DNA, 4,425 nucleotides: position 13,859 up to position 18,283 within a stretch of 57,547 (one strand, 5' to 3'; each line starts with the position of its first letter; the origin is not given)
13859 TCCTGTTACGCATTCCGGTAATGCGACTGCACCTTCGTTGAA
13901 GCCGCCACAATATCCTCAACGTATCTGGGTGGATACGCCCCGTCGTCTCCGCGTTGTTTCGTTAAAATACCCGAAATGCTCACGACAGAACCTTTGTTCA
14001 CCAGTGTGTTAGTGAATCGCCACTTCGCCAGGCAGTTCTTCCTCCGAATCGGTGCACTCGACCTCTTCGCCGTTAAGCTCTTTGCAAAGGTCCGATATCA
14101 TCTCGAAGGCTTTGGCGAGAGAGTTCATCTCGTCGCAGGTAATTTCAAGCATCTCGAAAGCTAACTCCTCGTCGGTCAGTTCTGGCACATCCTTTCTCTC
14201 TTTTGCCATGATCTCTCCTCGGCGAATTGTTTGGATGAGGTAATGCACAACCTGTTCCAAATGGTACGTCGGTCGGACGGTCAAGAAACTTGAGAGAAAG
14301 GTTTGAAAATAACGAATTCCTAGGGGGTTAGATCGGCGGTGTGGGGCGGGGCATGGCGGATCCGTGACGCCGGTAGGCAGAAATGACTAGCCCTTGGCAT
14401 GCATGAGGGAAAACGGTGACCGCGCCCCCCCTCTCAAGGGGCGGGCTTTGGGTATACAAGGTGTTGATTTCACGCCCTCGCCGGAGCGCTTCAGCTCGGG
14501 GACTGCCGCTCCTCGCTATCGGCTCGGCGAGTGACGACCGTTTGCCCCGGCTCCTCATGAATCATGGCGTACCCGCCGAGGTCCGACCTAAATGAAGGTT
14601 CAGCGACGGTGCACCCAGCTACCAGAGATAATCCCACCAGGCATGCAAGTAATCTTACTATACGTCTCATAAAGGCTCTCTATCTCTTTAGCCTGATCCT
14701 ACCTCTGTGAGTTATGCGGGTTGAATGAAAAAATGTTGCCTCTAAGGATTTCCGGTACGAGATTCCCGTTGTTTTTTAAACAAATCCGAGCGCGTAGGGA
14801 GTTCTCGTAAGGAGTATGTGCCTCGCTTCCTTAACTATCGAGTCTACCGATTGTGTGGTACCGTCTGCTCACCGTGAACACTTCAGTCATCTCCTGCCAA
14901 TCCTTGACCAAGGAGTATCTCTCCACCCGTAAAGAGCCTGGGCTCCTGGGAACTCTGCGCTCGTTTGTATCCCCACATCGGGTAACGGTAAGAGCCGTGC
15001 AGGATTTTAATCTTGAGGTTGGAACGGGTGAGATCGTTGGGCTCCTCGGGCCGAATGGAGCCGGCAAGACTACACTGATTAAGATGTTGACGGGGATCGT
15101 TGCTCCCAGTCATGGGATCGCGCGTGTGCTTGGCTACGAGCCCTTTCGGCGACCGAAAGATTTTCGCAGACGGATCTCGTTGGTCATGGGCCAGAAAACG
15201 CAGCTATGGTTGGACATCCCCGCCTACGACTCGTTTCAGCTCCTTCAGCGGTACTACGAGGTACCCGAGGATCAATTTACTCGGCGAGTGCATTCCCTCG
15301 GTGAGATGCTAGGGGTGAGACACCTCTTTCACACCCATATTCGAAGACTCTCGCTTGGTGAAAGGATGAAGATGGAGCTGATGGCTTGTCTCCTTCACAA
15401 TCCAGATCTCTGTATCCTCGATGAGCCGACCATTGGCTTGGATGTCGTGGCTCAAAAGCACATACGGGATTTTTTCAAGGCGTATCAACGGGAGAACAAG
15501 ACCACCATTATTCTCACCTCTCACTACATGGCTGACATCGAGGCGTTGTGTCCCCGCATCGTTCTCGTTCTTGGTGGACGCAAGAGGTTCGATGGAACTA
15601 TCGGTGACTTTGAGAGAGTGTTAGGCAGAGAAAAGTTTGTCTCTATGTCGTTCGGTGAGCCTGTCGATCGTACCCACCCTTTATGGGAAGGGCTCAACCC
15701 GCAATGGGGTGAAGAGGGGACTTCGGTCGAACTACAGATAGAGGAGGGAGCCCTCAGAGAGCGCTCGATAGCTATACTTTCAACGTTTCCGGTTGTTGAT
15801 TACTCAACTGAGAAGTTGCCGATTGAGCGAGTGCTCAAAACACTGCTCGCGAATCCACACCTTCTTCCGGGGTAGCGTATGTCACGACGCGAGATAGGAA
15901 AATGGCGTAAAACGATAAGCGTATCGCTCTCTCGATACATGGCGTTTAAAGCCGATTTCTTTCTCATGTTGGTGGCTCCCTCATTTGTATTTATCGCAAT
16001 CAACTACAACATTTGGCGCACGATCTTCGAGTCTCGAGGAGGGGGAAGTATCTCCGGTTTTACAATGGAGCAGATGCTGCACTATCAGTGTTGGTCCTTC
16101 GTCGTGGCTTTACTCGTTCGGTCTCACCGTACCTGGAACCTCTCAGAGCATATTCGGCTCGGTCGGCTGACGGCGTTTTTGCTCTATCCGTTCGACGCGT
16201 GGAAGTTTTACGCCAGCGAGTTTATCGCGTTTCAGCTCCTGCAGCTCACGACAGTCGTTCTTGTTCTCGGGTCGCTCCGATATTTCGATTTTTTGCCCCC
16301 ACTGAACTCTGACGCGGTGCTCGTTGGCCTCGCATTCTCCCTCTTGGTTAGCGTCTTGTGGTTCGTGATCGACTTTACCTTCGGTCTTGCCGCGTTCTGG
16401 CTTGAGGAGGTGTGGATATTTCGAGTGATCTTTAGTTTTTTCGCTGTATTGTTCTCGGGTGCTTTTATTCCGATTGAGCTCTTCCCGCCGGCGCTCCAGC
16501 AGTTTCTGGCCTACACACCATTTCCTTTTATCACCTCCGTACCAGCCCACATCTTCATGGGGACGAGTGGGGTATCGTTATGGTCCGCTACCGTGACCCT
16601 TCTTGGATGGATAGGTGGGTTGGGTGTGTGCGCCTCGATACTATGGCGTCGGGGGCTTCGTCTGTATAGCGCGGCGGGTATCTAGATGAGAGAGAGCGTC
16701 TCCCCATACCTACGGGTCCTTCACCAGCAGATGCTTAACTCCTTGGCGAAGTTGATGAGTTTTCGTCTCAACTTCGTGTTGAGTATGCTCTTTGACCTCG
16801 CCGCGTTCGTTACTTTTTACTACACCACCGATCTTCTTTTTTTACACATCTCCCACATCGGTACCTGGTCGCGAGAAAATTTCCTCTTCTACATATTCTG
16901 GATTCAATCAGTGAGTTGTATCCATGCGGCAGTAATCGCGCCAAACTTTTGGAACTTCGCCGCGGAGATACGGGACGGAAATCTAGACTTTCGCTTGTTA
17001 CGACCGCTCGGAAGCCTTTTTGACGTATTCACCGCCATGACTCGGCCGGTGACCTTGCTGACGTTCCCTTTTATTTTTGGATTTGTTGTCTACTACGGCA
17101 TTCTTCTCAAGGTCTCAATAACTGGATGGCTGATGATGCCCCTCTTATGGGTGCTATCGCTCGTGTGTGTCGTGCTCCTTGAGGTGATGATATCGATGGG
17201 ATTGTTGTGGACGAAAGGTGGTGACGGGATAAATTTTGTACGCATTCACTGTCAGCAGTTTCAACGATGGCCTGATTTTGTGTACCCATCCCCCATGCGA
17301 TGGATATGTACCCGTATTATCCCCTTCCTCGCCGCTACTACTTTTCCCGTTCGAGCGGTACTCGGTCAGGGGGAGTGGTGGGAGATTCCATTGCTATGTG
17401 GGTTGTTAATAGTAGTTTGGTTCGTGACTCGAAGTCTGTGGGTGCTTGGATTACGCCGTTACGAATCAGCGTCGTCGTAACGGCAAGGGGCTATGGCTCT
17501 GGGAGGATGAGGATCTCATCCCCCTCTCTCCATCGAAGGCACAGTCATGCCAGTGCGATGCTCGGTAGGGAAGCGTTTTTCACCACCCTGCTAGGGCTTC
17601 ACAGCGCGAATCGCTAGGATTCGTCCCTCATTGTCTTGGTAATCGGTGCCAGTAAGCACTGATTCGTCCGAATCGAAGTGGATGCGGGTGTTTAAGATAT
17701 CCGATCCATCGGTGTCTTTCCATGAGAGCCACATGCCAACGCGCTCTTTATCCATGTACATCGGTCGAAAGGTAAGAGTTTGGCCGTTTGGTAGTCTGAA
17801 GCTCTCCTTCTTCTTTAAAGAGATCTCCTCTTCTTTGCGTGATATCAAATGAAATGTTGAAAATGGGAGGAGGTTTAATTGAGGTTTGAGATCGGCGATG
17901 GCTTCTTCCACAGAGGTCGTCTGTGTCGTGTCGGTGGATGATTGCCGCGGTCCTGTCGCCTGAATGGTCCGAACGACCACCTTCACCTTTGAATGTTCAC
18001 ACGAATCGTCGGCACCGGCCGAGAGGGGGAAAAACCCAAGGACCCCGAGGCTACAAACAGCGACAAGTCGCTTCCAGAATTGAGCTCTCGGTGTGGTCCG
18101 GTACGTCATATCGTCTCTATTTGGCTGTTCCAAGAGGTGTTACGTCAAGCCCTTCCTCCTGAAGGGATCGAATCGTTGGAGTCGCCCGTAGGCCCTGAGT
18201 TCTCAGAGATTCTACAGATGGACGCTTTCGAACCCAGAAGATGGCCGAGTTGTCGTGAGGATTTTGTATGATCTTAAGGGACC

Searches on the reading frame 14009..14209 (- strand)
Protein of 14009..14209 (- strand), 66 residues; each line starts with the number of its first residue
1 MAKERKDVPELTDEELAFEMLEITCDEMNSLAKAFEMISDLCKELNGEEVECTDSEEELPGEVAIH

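Call 62: find_homologous_proteins(query=window:14009-14209:-, max_evalue=0.001)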
Query window:14009-14209:- (66 aa): 75 proteins with E <= 0.001 among 76 candidates.
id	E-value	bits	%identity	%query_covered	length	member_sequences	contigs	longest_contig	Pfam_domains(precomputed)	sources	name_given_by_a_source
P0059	3.5e-34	132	100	100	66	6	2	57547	-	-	-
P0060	6.5e-31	122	92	100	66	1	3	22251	-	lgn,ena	-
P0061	7.1e-30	119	93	100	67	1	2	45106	-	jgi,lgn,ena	jgi:hypothetical protein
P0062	3.0e-29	117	89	100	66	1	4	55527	-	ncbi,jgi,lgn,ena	jgi:hypothetical protein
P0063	3.2e-27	111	90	100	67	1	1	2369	-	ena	-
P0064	3.0e-26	107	80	100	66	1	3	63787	-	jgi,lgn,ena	-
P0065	1.4e-25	105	96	77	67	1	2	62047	-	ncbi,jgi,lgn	ncbi:MAG: hypothetical protein RL518_1720 [Pseudomonadota bacterium]|jgi:hypothetical protein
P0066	2.6e-25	105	80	100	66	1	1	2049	-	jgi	jgi:hypothetical protein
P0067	3.4e-25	104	96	71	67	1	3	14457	-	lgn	-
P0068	1.0e-24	103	94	71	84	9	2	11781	-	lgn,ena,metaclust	metaclust:\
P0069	1.5e-24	102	96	71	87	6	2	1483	-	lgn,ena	-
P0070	1.5e-24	102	79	100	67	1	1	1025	-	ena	-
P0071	1.6e-24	102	80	100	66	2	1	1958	-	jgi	jgi:hypothetical protein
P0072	1.7e-24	102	79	100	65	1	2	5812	-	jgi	jgi:hypothetical protein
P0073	2.1e-24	102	80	100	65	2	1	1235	-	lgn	-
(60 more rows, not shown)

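Call 86: search_protein_families(library=ncbifam, proteins=[window:14009-14209:-], max_evalue=0.00001)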
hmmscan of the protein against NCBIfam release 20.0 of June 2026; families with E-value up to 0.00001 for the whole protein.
window:14009-14209:- (66 aa): 0 families

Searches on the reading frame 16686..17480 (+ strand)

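Call 10: search_protein_families(library=pfam, proteins=[window:16686-17480:+], max_evalue=0.01)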
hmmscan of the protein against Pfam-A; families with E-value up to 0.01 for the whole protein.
window:16686-17480:+ (264 aa): 1 family
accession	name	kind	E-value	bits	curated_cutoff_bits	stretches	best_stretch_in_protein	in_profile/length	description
PF06182.17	ABC2_membrane_6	-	5e-30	105.4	22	1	45-263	8-229/229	ABC-2 family transporter protein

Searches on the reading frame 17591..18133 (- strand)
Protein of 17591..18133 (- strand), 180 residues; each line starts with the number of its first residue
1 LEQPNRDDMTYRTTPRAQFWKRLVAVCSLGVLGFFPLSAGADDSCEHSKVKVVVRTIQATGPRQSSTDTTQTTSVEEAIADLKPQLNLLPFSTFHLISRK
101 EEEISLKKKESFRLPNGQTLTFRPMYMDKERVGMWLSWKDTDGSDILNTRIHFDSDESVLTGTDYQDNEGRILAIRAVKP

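Call 10: search_protein_families(library=pfam, proteins=[window:17591-18133:-], max_evalue=0.01)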
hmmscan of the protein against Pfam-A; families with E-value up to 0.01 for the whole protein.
window:17591-18133:- (180 aa): 0 families

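Call 53: find_homologous_proteins(query=window:17591-18133:-, max_evalue=0.00001)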
Query window:17591-18133:- (180 aa): 58 proteins with E <= 0.00001 among 102 candidates.
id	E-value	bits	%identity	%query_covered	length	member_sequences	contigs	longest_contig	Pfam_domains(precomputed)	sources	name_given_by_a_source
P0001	1.4e-109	382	100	96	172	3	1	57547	-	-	-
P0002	2.5e-107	374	98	96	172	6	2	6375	-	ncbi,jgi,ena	-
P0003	2.1e-85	303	79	98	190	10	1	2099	-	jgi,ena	-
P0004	6.6e-85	301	80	96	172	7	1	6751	-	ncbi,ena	-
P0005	4.1e-82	292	78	96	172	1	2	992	-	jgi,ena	jgi:hypothetical protein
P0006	2.9e-81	289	77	96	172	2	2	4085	-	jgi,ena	jgi:hypothetical protein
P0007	1.2e-80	287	79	96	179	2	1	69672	-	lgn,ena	-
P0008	1.4e-79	284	77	96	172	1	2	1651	-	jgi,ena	jgi:hypothetical protein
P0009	5.5e-79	282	76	95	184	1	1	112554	-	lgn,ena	-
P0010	5.8e-78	279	76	96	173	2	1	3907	-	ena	-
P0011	1.2e-76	274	81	87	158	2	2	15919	-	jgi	jgi:hypothetical protein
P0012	9.1e-76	271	78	92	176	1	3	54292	-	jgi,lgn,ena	-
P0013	2.3e-75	270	72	96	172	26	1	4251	-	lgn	-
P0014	7.6e-74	265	75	92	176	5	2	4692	-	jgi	-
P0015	6.0e-73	262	75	90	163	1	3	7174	-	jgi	jgi:hypothetical protein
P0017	2.7e-71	257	79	83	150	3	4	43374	-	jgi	jgi:hypothetical protein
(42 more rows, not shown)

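Call 55: find_encoding_contigs(protein=P0004, flank=1500, max_places=3)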
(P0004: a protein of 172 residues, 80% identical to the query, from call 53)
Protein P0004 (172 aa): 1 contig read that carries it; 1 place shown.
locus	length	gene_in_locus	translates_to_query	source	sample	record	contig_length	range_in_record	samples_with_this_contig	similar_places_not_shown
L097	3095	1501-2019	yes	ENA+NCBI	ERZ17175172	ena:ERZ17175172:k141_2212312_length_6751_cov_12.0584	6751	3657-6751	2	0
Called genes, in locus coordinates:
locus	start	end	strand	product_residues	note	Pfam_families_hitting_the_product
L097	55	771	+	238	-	PF07638:Sigma70_ECF, PF04542:Sigma70_r2, PF04545:Sigma70_r4, PF08281:Sigma70_r4_2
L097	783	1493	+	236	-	-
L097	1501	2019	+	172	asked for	-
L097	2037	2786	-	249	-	PF06182:ABC2_membrane_6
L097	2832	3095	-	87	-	?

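Call 56: find_encoding_contigs(protein=P0017, flank=1500, max_places=3)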
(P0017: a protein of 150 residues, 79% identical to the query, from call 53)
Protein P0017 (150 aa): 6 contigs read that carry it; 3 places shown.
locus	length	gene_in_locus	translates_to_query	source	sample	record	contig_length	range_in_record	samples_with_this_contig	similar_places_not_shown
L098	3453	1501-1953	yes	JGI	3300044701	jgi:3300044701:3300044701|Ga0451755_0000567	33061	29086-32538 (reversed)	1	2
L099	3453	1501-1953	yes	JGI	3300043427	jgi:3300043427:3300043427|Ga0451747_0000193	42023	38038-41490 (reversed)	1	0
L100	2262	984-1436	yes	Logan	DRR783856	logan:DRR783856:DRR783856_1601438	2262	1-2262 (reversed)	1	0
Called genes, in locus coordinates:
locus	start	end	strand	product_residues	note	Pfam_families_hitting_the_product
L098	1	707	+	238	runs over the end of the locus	PF07638:Sigma70_ECF, PF04542:Sigma70_r2, PF04545:Sigma70_r4, PF08281:Sigma70_r4_2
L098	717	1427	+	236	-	-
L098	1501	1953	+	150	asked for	-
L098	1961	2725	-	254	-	PF06182:ABC2_membrane_6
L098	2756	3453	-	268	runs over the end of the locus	PF06182:ABC2_membrane_6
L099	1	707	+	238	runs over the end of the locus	PF07638:Sigma70_ECF, PF04542:Sigma70_r2, PF04545:Sigma70_r4, PF08281:Sigma70_r4_2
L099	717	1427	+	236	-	-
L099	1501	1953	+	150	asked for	-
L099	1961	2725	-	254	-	PF06182:ABC2_membrane_6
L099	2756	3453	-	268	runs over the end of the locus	PF06182:ABC2_membrane_6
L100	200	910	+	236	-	-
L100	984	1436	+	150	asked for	-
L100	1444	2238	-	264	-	PF06182:ABC2_membrane_6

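Call 57: find_encoding_contigs(protein=P0003, flank=1500, max_places=2)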
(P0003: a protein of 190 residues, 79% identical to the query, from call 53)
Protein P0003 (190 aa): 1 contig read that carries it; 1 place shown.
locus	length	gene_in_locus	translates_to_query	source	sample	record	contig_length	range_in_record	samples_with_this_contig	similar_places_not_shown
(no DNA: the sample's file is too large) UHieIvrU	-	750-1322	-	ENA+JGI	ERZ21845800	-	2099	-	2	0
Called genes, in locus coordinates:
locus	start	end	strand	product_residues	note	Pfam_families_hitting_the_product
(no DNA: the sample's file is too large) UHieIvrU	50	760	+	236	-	-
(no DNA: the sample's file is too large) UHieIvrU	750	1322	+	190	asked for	-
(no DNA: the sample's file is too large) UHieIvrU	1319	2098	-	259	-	?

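Call 86: search_protein_families(library=ncbifam, proteins=[window:17591-18133:-], max_evalue=0.00001)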
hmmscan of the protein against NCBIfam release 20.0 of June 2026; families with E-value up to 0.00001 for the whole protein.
window:17591-18133:- (180 aa): 0 families
